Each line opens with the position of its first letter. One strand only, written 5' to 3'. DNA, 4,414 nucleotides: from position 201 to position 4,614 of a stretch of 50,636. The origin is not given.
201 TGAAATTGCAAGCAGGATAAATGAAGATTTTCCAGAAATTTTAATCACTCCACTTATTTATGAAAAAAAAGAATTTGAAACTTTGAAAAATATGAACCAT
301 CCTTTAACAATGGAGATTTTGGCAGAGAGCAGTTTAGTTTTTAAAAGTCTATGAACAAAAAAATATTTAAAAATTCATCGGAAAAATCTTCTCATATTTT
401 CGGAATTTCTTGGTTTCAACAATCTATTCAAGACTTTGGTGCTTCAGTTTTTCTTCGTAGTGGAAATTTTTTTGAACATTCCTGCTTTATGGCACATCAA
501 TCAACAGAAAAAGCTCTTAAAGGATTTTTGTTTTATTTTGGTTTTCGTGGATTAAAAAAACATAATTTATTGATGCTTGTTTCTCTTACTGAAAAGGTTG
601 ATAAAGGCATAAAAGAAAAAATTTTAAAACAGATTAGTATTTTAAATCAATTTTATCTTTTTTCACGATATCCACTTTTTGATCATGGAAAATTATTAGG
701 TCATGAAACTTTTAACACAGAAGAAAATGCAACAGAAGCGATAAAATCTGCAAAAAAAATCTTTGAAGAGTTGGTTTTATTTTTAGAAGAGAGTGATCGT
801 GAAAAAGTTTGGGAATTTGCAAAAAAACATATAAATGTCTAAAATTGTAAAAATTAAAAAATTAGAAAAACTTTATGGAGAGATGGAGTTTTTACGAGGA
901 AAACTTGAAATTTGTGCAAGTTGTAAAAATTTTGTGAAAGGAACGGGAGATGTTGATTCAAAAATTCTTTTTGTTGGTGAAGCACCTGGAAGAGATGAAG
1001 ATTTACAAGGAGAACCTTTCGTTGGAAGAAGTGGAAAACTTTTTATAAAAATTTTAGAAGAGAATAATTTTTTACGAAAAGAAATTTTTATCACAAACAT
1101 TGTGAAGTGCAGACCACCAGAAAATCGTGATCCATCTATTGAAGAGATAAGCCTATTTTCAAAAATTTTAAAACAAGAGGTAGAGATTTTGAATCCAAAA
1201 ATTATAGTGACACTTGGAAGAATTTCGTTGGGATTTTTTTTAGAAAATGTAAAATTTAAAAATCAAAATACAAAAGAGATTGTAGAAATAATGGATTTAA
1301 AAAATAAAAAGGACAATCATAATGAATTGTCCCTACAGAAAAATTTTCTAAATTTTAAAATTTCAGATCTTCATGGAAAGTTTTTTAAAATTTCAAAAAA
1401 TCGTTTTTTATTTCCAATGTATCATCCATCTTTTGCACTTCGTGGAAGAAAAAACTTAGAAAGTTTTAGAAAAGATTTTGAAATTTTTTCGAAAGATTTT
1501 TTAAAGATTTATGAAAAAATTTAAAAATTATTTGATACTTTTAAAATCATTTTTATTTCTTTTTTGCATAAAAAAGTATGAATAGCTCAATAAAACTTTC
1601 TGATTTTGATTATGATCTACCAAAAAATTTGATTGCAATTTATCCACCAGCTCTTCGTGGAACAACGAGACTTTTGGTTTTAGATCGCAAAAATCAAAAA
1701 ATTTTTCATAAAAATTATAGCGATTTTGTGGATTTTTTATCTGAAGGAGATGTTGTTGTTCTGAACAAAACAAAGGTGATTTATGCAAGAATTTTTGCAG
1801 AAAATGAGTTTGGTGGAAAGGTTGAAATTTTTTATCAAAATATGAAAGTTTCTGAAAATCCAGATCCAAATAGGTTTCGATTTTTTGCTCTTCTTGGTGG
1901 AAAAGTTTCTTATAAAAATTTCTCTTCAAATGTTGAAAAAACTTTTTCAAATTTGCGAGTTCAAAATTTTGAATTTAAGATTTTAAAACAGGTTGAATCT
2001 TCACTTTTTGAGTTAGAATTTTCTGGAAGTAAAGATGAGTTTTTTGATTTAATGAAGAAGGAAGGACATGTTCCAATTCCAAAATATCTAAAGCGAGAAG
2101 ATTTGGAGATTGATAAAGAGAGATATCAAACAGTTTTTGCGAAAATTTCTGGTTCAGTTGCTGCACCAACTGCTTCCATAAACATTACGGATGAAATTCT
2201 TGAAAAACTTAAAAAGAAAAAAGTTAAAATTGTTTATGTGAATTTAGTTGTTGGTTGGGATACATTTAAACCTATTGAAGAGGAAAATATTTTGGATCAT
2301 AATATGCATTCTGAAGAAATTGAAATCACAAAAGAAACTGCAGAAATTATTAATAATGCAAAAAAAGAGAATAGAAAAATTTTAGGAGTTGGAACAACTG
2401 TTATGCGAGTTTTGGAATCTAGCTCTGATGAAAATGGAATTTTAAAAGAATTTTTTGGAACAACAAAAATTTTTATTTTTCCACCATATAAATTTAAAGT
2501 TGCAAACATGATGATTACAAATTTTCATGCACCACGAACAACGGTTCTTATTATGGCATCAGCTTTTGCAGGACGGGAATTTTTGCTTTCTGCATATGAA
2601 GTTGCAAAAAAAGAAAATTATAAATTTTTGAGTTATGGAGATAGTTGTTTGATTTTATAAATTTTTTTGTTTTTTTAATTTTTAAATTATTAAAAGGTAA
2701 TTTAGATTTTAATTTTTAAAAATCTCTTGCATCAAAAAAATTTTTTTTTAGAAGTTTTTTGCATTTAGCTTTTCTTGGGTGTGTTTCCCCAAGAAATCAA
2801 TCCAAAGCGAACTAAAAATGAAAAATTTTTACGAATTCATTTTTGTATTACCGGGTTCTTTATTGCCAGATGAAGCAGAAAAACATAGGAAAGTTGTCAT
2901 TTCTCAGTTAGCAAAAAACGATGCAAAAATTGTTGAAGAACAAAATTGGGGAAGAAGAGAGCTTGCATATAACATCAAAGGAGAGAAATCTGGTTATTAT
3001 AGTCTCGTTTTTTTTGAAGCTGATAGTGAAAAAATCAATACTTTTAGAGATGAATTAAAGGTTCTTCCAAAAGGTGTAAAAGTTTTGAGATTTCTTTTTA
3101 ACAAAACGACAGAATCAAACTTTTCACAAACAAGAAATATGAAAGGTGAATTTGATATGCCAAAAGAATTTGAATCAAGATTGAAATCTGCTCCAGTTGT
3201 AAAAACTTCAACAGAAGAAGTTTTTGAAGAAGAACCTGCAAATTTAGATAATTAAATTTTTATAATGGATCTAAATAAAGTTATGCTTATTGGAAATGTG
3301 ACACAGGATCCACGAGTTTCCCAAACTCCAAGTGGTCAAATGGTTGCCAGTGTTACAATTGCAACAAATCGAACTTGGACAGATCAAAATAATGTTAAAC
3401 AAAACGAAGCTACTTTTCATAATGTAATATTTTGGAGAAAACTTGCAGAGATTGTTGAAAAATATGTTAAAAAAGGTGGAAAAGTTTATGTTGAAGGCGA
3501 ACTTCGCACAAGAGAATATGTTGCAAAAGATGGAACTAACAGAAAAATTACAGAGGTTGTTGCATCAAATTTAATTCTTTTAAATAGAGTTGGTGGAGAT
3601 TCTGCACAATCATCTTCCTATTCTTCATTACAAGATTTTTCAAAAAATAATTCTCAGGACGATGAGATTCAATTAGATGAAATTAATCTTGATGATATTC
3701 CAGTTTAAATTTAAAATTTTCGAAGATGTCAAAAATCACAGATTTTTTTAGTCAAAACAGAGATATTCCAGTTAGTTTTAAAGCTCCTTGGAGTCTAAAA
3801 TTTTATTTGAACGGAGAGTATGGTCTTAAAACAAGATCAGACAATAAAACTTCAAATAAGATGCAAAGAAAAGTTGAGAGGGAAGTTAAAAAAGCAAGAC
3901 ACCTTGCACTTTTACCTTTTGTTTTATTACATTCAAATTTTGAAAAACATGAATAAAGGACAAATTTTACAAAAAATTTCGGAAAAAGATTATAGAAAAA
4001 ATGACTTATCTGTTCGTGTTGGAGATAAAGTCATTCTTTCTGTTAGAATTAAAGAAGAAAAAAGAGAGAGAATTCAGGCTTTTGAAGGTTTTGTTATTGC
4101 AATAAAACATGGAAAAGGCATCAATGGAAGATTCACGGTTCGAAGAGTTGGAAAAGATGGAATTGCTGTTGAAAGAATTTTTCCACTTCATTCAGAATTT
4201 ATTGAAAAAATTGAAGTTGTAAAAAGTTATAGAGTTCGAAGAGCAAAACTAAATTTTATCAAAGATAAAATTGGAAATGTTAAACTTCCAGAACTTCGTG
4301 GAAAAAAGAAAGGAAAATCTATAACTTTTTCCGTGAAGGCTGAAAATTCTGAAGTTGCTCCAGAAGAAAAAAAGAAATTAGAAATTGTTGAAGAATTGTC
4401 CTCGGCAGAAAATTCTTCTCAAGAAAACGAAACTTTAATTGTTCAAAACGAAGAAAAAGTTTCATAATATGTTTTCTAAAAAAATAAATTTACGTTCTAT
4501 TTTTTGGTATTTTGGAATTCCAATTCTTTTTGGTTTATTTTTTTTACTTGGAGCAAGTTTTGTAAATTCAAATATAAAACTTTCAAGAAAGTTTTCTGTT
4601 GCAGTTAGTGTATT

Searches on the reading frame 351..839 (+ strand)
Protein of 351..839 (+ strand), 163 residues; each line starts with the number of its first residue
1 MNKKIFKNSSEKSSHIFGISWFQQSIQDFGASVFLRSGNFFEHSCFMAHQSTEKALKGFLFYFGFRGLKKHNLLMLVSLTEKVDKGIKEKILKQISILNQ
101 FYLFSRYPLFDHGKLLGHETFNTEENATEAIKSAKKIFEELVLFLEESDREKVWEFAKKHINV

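Call 65: search_protein_families(library=pfam, proteins=[window:351-839:+], max_evalue=0.001)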
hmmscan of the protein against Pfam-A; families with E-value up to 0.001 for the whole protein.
window:351-839:+ (163 aa): 1 family
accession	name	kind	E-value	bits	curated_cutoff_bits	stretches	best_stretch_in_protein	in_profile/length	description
PF05168.19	HEPN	-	4.6e-21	75.6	22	1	21-140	4-113/117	HEPN domain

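Call 68: find_encoding_contigs(protein=window:351-839:+, flank=10000, max_places=2)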
Protein window:351-839:+ (163 aa): 2 contigs read that carry it; 2 places shown.
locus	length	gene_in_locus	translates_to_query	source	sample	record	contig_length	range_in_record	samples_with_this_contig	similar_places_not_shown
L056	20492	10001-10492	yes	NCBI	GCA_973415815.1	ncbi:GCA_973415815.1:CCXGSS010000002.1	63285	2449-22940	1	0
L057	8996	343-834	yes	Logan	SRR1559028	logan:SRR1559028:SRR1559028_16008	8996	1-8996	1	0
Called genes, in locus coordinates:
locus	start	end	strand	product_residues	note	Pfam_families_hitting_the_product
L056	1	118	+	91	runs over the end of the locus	PF00276:Ribosomal_L23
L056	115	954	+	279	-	PF00181:Ribosomal_L2_N, PF03947:Ribosomal_L2_C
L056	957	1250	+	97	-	PF00203:Ribosomal_S19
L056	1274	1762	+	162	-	PF00237:Ribosomal_L22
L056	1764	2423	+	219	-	PF07650:KH_2, PF00189:Ribosomal_S3_C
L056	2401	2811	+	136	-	PF00252:Ribosomal_L16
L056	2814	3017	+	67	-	PF00831:Ribosomal_L29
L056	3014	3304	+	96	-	PF00366:Ribosomal_S17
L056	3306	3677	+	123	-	PF00238:Ribosomal_L14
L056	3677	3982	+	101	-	PF17136:ribosomal_L24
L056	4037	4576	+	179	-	PF00281:Ribosomal_L5, PF00673:Ribosomal_L5_C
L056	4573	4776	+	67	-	PF00253:Ribosomal_S14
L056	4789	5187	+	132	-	PF00410:Ribosomal_S8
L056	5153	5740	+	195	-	PF00347:Ribosomal_L6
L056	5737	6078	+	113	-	PF00861:Ribosomal_L18p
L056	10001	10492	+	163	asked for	PF05168:HEPN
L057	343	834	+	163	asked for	PF05168:HEPN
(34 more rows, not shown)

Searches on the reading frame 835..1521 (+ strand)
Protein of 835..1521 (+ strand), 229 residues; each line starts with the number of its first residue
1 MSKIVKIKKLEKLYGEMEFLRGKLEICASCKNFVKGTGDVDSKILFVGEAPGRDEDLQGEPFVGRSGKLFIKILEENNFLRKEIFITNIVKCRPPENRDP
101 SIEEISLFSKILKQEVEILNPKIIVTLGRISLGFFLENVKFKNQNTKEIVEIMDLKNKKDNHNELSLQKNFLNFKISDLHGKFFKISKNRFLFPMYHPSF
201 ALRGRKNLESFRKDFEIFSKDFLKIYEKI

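Call 65: search_protein_families(library=pfam, proteins=[window:835-1521:+], max_evalue=0.001)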
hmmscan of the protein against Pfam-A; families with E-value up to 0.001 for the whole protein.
window:835-1521:+ (229 aa): 1 family
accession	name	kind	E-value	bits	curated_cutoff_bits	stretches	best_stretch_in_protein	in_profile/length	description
PF03167.25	UDG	-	8.8e-34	117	24.3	1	36-214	2-136/141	Uracil DNA glycosylase superfamily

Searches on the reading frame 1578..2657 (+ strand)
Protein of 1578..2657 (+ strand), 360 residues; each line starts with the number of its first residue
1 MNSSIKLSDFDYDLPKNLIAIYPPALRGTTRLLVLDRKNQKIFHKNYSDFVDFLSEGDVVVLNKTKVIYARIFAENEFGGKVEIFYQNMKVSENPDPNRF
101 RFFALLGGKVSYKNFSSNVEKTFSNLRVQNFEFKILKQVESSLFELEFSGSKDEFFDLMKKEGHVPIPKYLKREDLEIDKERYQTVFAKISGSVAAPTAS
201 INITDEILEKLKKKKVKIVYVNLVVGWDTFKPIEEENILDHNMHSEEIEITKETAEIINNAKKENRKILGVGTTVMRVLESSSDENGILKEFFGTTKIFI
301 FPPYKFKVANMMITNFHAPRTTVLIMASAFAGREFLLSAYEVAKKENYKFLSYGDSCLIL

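Call 65: search_protein_families(library=pfam, proteins=[window:1578-2657:+], max_evalue=0.001)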
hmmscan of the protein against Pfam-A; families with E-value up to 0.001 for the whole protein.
window:1578-2657:+ (360 aa): 1 family
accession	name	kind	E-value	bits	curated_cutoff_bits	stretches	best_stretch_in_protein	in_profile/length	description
PF02547.20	Queuosine_synth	-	1.9e-105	353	25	1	7-359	1-322/322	Queuosine biosynthesis protein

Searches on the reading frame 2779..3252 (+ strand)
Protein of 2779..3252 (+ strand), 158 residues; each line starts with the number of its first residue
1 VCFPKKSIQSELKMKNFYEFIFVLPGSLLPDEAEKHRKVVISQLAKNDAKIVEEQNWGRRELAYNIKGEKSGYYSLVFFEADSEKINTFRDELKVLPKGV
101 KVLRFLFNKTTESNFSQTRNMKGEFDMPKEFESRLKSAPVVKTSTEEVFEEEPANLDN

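Call 65: search_protein_families(library=pfam, proteins=[window:2779-3252:+], max_evalue=0.001)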
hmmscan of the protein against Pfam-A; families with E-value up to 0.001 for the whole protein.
window:2779-3252:+ (158 aa): 1 family
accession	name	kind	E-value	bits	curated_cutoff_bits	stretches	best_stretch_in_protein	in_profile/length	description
PF01250.22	Ribosomal_S6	-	2.3e-16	60.2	27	1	18-107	2-88/90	Ribosomal protein S6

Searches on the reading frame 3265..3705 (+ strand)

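Call 65: search_protein_families(library=pfam, proteins=[window:3265-3705:+], max_evalue=0.001)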
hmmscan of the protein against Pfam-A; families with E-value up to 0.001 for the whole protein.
window:3265-3705:+ (147 aa): 1 family
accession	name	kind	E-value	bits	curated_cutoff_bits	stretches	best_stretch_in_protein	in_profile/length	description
PF00436.31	SSB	-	3.2e-35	120.8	26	1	3-104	1-102/104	Single-strand binding protein family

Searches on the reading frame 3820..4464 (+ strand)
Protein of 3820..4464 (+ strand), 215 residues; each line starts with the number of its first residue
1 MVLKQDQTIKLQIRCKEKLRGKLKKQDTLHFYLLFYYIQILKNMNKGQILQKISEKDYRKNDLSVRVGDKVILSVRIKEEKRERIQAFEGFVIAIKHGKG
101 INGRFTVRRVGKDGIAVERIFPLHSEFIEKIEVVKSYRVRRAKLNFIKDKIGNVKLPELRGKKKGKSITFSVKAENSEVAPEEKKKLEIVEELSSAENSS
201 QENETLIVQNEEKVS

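Call 65: search_protein_families(library=pfam, proteins=[window:3820-4464:+], max_evalue=0.001)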
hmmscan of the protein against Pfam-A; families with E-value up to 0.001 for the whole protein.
window:3820-4464:+ (215 aa): 1 family
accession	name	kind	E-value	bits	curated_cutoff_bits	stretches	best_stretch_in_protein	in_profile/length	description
PF01245.26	Ribosomal_L19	-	8e-30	103.5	22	1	49-153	2-104/111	Ribosomal protein L19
